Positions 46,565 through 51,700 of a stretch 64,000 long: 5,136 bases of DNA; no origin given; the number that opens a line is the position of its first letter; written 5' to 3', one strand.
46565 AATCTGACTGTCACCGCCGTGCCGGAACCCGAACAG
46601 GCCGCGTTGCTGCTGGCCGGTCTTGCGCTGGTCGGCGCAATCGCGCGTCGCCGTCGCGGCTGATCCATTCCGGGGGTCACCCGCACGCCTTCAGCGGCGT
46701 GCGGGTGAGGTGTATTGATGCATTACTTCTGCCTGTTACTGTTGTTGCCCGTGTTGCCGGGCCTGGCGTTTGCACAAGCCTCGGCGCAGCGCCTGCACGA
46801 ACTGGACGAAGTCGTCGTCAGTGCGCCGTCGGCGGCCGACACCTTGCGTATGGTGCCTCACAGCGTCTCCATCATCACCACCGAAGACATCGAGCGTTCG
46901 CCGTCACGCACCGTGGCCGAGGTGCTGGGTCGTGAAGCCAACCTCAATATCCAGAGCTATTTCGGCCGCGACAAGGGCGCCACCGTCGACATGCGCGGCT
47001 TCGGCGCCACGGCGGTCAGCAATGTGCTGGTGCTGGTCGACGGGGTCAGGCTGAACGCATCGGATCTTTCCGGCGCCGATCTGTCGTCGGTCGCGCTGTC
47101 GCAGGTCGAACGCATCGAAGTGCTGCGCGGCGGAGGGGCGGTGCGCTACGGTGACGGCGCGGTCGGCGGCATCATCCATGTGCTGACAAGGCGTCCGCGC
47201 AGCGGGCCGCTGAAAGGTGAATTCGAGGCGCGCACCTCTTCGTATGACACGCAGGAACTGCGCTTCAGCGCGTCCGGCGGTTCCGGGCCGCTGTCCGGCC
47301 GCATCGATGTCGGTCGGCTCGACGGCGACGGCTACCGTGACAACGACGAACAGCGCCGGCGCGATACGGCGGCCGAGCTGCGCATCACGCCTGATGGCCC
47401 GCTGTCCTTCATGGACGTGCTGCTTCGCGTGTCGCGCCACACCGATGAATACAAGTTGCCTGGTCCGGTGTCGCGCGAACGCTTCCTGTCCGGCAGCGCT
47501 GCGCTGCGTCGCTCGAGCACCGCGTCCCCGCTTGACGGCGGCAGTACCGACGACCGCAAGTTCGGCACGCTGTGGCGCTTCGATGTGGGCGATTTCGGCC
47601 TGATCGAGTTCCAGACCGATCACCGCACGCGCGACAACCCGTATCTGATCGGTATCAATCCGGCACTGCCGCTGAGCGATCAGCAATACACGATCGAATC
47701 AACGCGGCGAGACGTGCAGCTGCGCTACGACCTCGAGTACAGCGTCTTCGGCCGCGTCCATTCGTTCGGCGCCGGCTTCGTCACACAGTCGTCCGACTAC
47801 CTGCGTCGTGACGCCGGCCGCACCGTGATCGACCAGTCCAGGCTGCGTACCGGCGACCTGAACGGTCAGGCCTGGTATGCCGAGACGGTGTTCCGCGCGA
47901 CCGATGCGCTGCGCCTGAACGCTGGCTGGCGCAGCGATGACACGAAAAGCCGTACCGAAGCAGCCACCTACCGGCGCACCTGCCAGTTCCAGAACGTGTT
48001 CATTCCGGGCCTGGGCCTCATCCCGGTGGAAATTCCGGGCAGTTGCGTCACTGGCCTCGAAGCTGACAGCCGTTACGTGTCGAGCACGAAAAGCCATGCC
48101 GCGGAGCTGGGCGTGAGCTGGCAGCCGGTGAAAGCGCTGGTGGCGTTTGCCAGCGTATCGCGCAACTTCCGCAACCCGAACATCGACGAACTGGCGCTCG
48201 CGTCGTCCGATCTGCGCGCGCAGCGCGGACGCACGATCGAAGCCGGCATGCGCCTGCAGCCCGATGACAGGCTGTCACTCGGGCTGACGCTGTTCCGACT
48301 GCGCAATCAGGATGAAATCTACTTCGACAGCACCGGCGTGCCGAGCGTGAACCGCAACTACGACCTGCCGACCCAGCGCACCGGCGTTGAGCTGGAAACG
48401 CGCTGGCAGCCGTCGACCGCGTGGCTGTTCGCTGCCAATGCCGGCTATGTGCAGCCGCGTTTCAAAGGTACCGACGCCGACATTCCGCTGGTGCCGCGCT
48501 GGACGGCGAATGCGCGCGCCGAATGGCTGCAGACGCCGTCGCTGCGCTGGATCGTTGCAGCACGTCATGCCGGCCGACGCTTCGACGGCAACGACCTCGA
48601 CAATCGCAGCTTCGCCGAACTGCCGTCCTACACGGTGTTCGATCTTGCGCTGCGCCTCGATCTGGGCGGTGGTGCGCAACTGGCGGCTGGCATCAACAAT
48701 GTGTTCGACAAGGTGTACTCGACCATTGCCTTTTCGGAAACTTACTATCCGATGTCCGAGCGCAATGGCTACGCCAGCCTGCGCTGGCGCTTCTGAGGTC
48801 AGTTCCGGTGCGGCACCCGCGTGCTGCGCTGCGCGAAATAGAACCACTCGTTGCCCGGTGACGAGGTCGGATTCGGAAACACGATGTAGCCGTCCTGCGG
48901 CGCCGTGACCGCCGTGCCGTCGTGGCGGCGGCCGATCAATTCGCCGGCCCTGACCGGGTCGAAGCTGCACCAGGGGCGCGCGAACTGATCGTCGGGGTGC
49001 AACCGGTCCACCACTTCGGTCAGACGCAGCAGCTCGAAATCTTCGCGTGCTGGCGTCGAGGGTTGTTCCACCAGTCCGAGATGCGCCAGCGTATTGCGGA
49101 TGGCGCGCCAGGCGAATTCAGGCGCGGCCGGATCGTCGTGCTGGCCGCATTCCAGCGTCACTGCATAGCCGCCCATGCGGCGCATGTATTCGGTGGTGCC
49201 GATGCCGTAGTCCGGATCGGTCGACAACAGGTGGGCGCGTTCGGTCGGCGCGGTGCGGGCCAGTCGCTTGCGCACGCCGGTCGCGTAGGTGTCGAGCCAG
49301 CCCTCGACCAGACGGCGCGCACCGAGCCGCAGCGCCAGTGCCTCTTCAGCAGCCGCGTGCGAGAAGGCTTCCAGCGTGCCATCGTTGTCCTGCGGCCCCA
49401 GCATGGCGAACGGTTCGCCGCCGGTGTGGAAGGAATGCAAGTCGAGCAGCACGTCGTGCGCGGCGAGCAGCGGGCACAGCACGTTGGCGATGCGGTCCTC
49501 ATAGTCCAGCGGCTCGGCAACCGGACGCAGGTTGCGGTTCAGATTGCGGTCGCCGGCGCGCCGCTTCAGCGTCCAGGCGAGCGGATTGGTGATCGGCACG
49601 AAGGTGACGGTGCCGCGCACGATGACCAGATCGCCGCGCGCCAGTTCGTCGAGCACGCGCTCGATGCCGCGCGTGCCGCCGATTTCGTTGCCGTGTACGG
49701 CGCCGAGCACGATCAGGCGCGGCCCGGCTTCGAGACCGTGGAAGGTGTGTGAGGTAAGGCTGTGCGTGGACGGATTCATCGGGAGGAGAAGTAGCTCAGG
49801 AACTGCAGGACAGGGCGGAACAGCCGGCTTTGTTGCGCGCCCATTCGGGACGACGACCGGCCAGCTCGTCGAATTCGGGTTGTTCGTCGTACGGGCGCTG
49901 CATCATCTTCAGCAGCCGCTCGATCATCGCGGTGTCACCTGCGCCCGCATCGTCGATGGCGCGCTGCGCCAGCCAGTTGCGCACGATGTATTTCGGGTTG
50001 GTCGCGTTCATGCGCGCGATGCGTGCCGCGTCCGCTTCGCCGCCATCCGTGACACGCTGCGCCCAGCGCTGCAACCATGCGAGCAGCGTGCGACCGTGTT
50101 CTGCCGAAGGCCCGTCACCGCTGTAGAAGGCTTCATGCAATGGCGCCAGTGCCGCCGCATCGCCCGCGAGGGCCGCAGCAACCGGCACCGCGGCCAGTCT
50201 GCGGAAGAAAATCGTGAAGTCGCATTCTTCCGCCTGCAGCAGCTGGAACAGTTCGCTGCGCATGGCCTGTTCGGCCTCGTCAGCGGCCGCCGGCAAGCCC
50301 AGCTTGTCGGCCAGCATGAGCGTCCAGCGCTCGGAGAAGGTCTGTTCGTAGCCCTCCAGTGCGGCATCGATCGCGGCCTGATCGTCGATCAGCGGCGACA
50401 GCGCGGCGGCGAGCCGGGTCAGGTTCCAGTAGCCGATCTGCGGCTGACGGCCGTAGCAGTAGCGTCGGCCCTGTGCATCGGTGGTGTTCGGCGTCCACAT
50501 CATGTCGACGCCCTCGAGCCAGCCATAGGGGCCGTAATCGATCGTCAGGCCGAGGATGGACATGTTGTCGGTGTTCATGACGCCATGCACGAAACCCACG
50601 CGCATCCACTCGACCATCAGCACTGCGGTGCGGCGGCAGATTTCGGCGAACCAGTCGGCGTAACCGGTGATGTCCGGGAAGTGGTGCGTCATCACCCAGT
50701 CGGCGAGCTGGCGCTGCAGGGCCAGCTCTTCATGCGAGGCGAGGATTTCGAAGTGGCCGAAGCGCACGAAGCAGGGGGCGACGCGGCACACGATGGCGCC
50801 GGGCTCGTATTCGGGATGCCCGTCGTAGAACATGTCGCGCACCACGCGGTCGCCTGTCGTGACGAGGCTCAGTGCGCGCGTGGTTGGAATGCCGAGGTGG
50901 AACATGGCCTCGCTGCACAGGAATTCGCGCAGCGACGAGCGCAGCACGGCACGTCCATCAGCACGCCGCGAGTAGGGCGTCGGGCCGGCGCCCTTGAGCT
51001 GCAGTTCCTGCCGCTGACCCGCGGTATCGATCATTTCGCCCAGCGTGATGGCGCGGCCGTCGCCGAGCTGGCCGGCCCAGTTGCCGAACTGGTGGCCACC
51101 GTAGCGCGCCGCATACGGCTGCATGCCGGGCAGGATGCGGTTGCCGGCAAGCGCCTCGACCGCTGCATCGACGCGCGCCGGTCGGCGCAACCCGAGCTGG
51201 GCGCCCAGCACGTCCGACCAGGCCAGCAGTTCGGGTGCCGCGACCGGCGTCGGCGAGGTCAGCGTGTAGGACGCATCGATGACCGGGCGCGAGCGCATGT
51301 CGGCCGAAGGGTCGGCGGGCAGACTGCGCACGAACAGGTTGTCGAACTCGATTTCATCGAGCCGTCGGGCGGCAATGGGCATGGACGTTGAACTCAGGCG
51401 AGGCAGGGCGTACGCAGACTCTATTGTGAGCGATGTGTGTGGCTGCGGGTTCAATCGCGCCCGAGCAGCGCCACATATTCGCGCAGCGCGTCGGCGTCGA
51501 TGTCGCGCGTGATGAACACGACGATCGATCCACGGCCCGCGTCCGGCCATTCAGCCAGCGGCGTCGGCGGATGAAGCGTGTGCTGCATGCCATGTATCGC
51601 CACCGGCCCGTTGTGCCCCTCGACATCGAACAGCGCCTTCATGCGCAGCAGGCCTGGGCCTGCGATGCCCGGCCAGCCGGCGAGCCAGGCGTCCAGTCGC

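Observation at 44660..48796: Candidate new system: riboswitch-controlled, exosortase-anchored vitamin B12 capture apparatus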

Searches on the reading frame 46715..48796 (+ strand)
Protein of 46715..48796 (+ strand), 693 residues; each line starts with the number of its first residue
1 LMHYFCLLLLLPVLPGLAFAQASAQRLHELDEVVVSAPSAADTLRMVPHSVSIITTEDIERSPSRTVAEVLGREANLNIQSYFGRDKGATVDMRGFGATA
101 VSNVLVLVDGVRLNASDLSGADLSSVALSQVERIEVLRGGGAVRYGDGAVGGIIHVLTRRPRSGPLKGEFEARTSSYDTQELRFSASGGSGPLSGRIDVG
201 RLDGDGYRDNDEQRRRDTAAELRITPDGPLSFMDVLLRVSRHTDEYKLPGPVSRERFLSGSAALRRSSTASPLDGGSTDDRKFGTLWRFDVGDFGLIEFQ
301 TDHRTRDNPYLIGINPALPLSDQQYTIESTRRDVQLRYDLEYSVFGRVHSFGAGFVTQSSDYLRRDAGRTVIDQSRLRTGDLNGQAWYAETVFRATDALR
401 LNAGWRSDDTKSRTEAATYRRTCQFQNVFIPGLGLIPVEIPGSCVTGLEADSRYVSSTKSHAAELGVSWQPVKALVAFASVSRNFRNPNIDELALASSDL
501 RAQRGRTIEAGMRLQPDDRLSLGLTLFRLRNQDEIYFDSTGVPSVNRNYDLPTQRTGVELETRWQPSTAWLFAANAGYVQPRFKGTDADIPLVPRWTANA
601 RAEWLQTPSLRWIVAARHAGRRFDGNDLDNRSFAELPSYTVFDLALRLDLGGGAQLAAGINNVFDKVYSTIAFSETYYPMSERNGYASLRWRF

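Call 3: search_protein_families(library=pfam, proteins=[window:46715-48796:+], max_evalue=0.1)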
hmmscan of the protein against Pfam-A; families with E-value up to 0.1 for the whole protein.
window:46715-48796:+ (693 aa): 2 families
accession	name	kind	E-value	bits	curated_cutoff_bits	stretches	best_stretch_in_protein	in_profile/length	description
PF00593.30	TonB_dep_Rec_b-barrel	-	2.9e-39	136.6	27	1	280-663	60-436/436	TonB dependent receptor-like, beta-barrel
PF07715.20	Plug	-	1.2e-25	90.5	23.9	1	44-153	2-107/107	TonB-dependent Receptor Plug Domain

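Call 4: search_protein_families(library=ncbifam, proteins=[window:46715-48796:+], max_evalue=0.1)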
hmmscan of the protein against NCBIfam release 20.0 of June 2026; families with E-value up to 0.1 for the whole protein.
window:46715-48796:+ (693 aa): 32 families (the best 25 are shown)
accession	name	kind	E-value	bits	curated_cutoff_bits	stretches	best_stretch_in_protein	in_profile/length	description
TIGR01783.1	TonB-siderophor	subfamily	4.5e-54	184.2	223.5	2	464-693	411-649/649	TonB-dependent siderophore receptor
TIGR01779.1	TonB-B12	equivalog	9e-42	143.4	599.7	2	17-199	14-192/614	TonB-dependent vitamin B12 receptor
TIGR01785.1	TonB-hemin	subfamily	5.5e-40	137.5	316.85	2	30-162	1-132/677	TonB-dependent heme/hemoglobin receptor family protein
TIGR01786.1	TonB-hemlactrns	subfamily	4.7e-35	121.1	323.75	2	31-160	1-135/719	TonB-dependent hemoglobin/transferrin/lactoferrin family receptor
NF007926.1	PRK10641.1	equivalog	3.6e-28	98.5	836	2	18-163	15-158/617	TonB-dependent vitamin B12 receptor BtuB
NF053590.1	TonB_dep_TOL0244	equivalog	6.5e-28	97.7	645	2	27-164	7-145/604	TOL_0244 family TonB-dependent receptor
NF010051.0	PRK13528.1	subfamily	7.3e-23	80.7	583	2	19-163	21-176/727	FepA family TonB-dependent siderophore receptor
NF010010.0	PRK13483.1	equivalog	5.8e-21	74.1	927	2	18-162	21-166/660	ligand-gated channel protein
NF010038.0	PRK13513.1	equivalog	1.2e-20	73.7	942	2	19-173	24-178/659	ligand-gated channel protein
NF010048.1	PRK13524.1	subfamily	3e-20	72.3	493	2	22-163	32-180/744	FepA family TonB-dependent siderophore receptor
NF007465.0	PRK10044.1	equivalog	3.8e-19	68.3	803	2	43-226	75-256/726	ferrichrome porin FhuA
NF007478.2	PRK10064.1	equivalog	1.5e-18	66.5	745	2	20-160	20-159/663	catecholate siderophore receptor CirA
NF049945.1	TonB_dep_FCYXU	equivalog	2e-17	63.1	825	1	4-212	11-223/697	TonB-dependent receptor, FCYXU motif-type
NF049946.1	TonB_dep_CU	exception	3.9e-17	61.8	700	1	28-222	40-236/683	TonB-dependent receptor, CU motif-type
NF010651.0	PRK14050.1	equivalog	2.6e-16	58.9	884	2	43-227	75-256/730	TonB-dependent siderophore receptor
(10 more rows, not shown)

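Call 38: search_solved_structures(query=window:46715-48796:+, max_evalue=0.00001)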
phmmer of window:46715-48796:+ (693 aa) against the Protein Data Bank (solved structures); distinct sequences matched with E-value up to 0.00001: 45.
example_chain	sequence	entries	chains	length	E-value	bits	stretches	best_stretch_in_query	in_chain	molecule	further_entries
3rgm_A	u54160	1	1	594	5.4e-18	68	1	44-165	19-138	Vitamin B12 transporter BtuB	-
3rgn_A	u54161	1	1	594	6.1e-18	67.8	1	44-165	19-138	Vitamin B12 transporter BtuB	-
1nqe_A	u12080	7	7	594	7.6e-18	67.5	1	44-165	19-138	Vitamin B12 receptor | Vitamin B12 transporter btuB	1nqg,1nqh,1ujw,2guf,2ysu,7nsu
3m8b_A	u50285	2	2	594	8.1e-18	67.4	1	50-165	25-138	Vitamin B12 transporter btuB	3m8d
2gsk_A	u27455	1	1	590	1e-17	67.1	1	47-165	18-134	Vitamin B12 transporter btuB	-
1nqf_A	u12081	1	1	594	1.5e-16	63.3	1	44-165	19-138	Vitamin B12 receptor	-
5mzs_A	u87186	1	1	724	9.5e-16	60.6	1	28-162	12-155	Ferric enterobactin receptor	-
5m9b_A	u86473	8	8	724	9.6e-16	60.6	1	28-162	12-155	Ferric enterobactin receptor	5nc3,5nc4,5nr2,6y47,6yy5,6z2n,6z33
6i2j_A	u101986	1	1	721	1e-15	60.5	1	29-162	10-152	Ferric enterobactin receptor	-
6r1f_A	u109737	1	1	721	1e-15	60.5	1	29-162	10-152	Ferric enterobactin receptor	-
6q5e_A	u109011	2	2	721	1e-15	60.5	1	29-162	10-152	Ferric enterobactin receptor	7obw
5out_A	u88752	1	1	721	1e-15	60.5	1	29-162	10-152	Ferric enterobactin receptor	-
5fp2_A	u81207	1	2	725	5.7e-15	58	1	31-195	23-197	FERRIC ENTEROBACTIN RECEPTOR PIRA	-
2hdf_A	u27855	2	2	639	6.6e-15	57.8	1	32-161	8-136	Colicin I receptor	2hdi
1by3_A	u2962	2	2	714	8.3e-15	57.5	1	43-232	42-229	PROTEIN (FERRICHROME-IRON RECEPTOR PRECURSOR (FHUA)) | FERRIC HYDROXAMATE UPTAKE PROTEIN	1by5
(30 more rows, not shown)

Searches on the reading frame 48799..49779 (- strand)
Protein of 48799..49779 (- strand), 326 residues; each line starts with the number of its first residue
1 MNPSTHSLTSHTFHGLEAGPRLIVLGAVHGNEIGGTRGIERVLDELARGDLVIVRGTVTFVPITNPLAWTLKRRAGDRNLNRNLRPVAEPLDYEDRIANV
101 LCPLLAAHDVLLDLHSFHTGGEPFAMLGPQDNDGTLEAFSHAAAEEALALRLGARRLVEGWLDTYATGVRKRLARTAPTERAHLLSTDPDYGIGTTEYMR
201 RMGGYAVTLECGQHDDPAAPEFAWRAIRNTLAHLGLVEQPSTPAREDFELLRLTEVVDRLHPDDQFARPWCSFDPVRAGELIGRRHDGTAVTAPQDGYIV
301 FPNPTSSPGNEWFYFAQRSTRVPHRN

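Call 49: search_protein_families(library=pfam, proteins=[window:48799-49779:-], max_evalue=0.00001)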
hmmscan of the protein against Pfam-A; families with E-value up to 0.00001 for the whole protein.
window:48799-49779:- (326 aa): 1 family
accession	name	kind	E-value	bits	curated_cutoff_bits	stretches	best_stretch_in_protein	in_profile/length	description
PF24827.1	AstE_AspA_cat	-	2.7e-15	56.8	25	1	18-122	1-111/192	Succinylglutamate desuccinylase/Aspartoacylase catalytic domain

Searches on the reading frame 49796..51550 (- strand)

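Call 49: search_protein_families(library=pfam, proteins=[window:49796-51550:-], max_evalue=0.00001)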
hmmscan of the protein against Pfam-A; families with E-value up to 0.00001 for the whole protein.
window:49796-51550:- (584 aa): 1 family
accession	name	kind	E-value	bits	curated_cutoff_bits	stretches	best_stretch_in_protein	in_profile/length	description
PF02696.19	SelO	-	9.2e-121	404.3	22.8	1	95-550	19-465/466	Protein adenylyltransferase SelO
